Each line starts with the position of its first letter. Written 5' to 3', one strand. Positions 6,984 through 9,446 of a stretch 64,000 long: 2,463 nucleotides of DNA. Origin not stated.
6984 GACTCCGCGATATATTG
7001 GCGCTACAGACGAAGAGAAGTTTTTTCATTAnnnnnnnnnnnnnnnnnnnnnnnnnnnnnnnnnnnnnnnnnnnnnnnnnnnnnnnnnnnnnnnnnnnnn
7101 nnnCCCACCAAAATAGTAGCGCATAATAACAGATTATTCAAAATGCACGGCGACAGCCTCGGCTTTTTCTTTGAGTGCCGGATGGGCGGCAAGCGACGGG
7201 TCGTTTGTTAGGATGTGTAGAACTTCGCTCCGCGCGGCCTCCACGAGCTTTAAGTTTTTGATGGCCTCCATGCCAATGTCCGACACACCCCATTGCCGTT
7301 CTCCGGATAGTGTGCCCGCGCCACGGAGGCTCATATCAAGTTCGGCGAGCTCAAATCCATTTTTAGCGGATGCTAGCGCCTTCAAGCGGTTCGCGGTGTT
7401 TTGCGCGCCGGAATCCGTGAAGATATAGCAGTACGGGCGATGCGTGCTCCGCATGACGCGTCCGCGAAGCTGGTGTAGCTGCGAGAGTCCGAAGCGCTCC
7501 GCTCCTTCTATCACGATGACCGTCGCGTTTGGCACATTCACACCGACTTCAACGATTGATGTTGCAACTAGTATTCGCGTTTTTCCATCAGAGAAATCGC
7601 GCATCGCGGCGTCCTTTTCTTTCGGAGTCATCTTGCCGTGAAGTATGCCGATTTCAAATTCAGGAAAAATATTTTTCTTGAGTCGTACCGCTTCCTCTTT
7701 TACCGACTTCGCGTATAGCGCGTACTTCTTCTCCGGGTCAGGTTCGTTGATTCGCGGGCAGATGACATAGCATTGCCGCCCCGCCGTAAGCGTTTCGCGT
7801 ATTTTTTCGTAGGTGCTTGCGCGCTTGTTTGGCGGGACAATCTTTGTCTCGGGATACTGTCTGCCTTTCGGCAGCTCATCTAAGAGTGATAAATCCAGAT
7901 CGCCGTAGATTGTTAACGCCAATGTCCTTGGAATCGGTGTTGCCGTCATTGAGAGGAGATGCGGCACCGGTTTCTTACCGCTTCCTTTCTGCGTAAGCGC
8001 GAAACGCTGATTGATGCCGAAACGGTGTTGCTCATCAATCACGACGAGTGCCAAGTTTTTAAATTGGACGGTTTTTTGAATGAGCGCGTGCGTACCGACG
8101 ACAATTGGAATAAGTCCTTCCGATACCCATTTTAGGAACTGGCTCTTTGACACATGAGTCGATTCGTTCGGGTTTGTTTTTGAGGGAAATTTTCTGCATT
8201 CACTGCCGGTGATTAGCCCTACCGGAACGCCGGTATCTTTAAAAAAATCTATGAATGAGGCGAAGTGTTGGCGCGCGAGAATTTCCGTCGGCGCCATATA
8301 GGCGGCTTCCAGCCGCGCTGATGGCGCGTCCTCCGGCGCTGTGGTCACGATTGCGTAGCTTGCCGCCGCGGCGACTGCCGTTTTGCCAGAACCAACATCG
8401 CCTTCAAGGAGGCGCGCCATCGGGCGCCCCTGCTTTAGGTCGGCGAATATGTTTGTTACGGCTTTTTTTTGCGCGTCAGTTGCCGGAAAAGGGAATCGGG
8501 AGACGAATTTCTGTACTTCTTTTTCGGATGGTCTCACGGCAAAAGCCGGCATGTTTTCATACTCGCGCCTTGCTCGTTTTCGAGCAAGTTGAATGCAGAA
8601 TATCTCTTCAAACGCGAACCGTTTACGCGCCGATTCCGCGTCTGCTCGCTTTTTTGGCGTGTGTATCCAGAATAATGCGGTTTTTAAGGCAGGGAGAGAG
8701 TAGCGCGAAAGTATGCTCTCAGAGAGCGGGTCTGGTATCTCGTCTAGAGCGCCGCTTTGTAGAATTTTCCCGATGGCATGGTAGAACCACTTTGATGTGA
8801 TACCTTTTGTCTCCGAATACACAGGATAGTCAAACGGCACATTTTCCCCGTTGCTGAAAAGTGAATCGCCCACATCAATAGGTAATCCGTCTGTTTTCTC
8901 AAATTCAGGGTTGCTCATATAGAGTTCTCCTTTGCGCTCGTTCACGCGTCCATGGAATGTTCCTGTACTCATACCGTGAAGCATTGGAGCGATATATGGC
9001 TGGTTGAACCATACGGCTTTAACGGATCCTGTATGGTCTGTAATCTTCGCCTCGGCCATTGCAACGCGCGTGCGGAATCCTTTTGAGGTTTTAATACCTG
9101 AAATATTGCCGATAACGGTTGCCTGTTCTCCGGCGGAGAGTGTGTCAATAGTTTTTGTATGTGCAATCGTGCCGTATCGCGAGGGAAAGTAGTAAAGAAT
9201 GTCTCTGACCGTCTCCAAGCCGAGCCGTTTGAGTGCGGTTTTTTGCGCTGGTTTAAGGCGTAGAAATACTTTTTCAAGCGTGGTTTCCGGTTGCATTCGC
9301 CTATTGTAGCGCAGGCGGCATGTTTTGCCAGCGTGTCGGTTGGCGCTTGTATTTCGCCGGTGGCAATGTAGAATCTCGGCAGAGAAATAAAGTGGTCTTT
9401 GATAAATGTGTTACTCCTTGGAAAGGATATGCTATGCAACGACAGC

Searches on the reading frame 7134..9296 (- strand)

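Call 14: search_protein_families(library=pfam, proteins=[window:7134-9296:-], max_evalue=0.001)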
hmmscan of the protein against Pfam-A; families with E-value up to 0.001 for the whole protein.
window:7134-9296:- (720 aa): 7 families
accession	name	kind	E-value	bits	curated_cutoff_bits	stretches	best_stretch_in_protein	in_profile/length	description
PF00271.37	Helicase_C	-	5.5e-19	68.9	23.5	1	504-617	13-109/110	Helicase conserved C-terminal domain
PF00270.35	DEAD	-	3.7e-18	66.2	26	1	274-459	2-164/167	DEAD/DEAH box helicase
PF17191.10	RecG_wedge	-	4.7e-15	56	23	1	16-137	10-130/162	RecG wedge domain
PF04851.21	ResIII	-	8.7e-10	39.2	22.5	1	273-454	5-162/164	Type III restriction enzyme, res subunit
PF19833.4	RecG_dom3_C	-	1.2e-05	25.7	26.8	1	646-703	3-62/87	ATP-dependent DNA helicase RecG, domain 3, C-terminal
PF01336.31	tRNA_anti-codon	-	0.00014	22.1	27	1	60-133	2-73/75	OB-fold nucleic acid binding domain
PF13191.12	AAA_16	-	0.00033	21.6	32.6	0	274-342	6-75/167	AAA ATPase domain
